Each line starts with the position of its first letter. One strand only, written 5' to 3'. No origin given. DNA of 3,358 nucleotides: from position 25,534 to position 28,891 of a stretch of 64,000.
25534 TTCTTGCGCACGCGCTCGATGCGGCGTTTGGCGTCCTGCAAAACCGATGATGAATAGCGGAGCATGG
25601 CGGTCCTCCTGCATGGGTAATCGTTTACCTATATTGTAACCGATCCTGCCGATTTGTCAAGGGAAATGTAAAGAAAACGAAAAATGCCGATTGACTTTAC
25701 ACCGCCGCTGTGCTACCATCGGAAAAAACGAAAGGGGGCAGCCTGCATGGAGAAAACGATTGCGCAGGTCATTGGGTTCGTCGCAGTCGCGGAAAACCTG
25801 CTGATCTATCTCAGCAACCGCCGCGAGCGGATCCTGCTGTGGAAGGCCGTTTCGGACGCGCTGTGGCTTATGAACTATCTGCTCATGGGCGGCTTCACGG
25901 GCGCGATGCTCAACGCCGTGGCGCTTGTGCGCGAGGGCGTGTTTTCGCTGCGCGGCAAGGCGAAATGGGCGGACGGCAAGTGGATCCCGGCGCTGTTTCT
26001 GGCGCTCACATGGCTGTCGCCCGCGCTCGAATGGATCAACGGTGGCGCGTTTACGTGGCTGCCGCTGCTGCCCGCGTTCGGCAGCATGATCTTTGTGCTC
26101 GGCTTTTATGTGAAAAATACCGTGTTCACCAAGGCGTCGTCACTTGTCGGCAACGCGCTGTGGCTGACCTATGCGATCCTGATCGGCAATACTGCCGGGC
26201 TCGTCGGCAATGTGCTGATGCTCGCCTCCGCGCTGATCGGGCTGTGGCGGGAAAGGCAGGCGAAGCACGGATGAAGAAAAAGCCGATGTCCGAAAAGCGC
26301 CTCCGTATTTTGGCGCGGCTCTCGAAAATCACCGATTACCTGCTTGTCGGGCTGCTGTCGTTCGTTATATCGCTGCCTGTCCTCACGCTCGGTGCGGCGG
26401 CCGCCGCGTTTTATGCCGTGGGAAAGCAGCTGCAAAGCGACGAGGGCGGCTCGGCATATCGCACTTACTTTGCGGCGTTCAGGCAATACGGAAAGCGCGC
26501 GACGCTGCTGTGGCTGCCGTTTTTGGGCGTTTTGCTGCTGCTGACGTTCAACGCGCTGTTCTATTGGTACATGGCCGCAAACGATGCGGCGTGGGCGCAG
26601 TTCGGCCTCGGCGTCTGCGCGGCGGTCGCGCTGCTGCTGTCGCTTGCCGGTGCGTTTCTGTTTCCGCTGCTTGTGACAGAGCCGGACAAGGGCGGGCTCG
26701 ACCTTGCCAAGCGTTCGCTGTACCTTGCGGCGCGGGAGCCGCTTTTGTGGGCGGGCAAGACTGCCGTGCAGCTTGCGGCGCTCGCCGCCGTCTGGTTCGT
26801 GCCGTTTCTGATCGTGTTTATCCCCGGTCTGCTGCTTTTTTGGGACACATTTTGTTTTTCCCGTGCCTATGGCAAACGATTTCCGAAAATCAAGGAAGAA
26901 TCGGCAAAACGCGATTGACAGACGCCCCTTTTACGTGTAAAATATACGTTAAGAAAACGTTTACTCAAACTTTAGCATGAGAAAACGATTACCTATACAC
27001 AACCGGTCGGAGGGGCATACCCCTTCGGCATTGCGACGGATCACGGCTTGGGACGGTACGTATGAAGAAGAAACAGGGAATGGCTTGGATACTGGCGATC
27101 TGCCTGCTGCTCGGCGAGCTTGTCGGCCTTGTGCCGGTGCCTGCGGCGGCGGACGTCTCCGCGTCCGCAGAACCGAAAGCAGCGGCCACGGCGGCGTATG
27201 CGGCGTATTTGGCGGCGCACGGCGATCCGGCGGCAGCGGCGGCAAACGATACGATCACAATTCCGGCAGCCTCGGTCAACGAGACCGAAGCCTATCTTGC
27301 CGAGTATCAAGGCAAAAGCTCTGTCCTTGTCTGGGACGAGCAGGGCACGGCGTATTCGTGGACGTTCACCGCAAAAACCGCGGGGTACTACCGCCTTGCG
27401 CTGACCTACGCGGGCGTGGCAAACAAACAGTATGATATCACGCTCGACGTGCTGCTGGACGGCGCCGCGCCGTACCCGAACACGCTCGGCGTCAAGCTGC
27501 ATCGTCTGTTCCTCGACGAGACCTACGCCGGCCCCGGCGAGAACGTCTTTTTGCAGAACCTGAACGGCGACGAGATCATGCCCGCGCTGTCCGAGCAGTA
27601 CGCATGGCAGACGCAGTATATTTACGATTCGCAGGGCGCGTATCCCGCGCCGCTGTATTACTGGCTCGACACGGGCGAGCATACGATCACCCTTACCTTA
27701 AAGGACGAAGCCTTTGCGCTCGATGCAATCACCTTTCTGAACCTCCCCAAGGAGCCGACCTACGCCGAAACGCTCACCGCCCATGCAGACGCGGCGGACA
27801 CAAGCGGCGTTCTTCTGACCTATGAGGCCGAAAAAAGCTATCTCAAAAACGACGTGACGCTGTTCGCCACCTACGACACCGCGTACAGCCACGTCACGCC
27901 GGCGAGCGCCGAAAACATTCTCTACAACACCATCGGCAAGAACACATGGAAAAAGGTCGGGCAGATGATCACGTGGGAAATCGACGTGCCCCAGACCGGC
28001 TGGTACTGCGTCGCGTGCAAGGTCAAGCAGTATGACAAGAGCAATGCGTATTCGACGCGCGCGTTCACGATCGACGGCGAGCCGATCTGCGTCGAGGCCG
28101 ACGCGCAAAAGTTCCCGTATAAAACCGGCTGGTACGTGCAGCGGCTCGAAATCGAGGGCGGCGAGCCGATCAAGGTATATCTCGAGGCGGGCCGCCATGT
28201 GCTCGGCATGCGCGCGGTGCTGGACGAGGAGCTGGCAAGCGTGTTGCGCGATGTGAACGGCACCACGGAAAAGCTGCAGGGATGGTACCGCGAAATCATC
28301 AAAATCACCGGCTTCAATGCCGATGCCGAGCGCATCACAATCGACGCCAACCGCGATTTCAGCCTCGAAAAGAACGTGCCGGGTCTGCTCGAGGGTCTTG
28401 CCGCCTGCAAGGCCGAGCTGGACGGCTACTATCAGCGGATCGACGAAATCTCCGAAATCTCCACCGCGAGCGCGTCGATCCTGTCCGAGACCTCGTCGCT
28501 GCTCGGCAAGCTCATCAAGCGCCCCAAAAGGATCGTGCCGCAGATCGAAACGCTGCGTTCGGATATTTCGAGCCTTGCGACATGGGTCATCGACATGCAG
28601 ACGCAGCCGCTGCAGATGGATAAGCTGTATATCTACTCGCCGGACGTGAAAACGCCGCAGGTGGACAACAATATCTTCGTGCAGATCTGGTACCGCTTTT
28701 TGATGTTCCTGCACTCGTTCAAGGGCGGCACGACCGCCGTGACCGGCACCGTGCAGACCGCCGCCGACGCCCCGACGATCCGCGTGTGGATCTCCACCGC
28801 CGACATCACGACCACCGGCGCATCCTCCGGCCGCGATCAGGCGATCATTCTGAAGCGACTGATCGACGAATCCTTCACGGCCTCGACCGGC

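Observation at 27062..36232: Six-gene ABC module with unusual extracellular accessories: CBM-SBP giant, NHL/TPR propeller, Yip1 membrane protein and a 768-aa lipoprotein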

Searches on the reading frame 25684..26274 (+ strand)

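Call 76: search_protein_families(library=pfam, proteins=[window:25684-26274:+], max_evalue=0.01)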
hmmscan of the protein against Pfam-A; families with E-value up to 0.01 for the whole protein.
window:25684-26274:+ (196 aa): 1 family
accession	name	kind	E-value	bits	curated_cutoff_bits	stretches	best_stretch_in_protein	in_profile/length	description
PF10688.14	Imp-YgjV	-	5.5e-25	88.5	23.5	1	26-192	2-157/159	Bacterial inner membrane protein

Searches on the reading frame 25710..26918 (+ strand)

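Call 7: search_protein_families(library=pfam, proteins=[window:25710-26918:+], max_evalue=0.001)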
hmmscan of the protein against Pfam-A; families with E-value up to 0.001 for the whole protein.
window:25710-26918:+ (402 aa): 1 family
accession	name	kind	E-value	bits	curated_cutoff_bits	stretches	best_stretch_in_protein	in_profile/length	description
PF04854.19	DUF624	-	2.8e-09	37.4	24.2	1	218-281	12-76/77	Protein of unknown function, DUF624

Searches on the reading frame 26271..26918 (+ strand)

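Call 76: search_protein_families(library=pfam, proteins=[window:26271-26918:+], max_evalue=0.01)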
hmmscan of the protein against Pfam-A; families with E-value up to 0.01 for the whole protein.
window:26271-26918:+ (215 aa): 1 family
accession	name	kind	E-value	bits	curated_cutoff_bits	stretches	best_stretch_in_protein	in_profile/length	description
PF04854.19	DUF624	-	3e-09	37.4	24.2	1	31-94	12-76/77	Protein of unknown function, DUF624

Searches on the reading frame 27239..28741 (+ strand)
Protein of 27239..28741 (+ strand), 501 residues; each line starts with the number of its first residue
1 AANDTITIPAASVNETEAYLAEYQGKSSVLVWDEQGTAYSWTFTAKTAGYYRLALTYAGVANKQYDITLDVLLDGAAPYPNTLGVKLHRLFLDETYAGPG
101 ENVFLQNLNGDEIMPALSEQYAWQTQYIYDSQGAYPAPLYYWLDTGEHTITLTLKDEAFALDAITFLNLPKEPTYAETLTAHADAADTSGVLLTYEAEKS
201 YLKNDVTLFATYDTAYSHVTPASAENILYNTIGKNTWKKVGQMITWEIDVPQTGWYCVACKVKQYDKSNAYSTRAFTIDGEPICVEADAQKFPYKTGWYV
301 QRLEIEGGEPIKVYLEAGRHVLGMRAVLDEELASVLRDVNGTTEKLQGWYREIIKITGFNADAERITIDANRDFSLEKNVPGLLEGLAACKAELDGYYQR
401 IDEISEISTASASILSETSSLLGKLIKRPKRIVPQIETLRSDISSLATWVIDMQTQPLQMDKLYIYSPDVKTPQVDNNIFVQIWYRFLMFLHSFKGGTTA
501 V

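Call 44: search_solved_structures(query=A4, max_evalue=1, show_alignments=0)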
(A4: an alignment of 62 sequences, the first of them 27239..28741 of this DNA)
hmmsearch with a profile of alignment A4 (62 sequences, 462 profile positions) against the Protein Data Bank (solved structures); distinct sequences matched with E-value up to 1: 47.
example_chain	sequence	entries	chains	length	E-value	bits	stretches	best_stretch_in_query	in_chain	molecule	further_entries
5x7g_A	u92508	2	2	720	4.8e-10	41.9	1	212-308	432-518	Cycloisomaltooligosaccharide glucanotransferase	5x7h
8a3k_UNK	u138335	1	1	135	7.7e-09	37.9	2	345-408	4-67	sc-apCC-4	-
8qae_A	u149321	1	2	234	3.8e-07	32.4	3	347-407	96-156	sc-apCC-6-SLLA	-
3wnp_A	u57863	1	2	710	2.4e-05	26.4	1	212-308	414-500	Cycloisomaltooligosaccharide glucanotransferase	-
9r1j_A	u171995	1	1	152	6e-05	25.1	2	343-408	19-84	sc-apCC-4-NR-1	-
3wnl_A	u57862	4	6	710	7.1e-05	24.9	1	212-308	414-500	Cycloisomaltooligosaccharide glucanotransferase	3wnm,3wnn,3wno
3wnk_A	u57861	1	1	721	7.2e-05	24.8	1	212-308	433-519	Cycloisomaltooligosaccharide glucanotransferase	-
8zvk_A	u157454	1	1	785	0.00028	22.9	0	216-251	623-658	AaBgIC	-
2w47_A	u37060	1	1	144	0.00045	22.2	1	9-88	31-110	LIPOLYTIC ENZYME, G-D-S-L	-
2w1w_A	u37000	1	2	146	0.00046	22.2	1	9-88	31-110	LIPOLYTIC ENZYME, G-D-S-L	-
9r1m_A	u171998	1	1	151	0.0014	20.6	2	348-406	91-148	sc-apCC-4-LMF-1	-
9r1n_A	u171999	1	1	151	0.0017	20.3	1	347-408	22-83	sc-apCC-4-DPH-2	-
8qad_A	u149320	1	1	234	0.0025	19.7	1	342-407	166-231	sc-apCC-6-LLIA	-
9r1k_A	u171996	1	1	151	0.0031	19.5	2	349-409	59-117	sc-apCC-4-A7F-1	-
2vzp_A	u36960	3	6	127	0.0035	19.3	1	16-52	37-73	EXO-BETA-D-GLUCOSAMINIDASE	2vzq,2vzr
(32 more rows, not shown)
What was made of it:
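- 27239..27751 (+): First CBM35-like beta-sandwich (aa ~60-230). The family profile hits CBM35 structures 2w47 and 2vzp at E 4e-4 to 4e-3 (call 44).
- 27809..28219 (+): Second CBM35-like beta-sandwich (aa ~250-386). The family profile hits the CBM35 of cycloisomaltooligosaccharide glucanotransferase 5x7g at E 4.8e-10 (call 44).
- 28226..28600 (+): Helical bundle (aa 389-513), a possible stalk or docking element. The profile hits designed antiparallel coiled-coil bundles (call 44).
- On CBM35: The family profile hits 5x7g CBM35 at E 4.8e-10 (second sandwich) and 2w47, 2w1w and 2vzp at E 4e-4 to 4e-3 (first sandwich) (call 44).
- Tried and rejected: A profile of the N-terminal region solved that (call 44).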

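Call 45: search_protein_families(library=pfam, alignment_id=A4, max_evalue=0.01)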
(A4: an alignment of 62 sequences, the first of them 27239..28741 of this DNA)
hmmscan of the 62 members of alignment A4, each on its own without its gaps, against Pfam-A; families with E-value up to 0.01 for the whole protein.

A. member 1, window:27239-28741:+ (501 aa): 2 families
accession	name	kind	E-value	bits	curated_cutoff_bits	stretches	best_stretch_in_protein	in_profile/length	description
PF16990.11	CBM_35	-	0.00017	22.3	28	0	8-69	10-69/121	Carbohydrate binding module (family 35)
PF25275.1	Golvesin_C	-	0.0011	19.5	31.6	0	238-278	37-75/132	Golvesin C-terminal domain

B. families by the number of members that match (of 62 scanned): 11 families
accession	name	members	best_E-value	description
PF25275.1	Golvesin_C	27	1.1e-05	Golvesin C-terminal domain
PF16990.11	CBM_35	11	3.2e-07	Carbohydrate binding module (family 35)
PF03422.21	CBM_6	3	2.3e-05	Carbohydrate binding module (family 6)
PF20495.3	DUF6727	1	0.0015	Family of unknown function (DUF6727)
PF17829.7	GH115_C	1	0.0016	Glycosyl hydrolase family 115 C-terminal domain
PF01544.23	CorA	1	0.0031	CorA-like Mg2+ transporter protein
PF09394.16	Inhibitor_I42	1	0.0048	Chagasin family peptidase inhibitor I42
PF13884.11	Peptidase_S74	1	0.0066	Chaperone of endosialidase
PF16523.10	betaPIX_CC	1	0.0079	betaPIX coiled coil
PF05565.16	Sipho_Gp157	1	0.0079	Siphovirus Gp157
PF18539.7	DUF5625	1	0.0085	Domain of unknown function (DUF5625)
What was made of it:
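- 27809..28219 (+): Golvesin_C matches 27 of 62 members and CBM_35 matches 11 of 62 (call 45).
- Checked: N-terminal region: a family profile hits the CBM35 of cycloisomaltooligosaccharide glucanotransferase (E 5e-10, second sandwich), other CBM35s (E 4e-4, first sandwich) and coiled-coil bundles (calls 44, 45).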
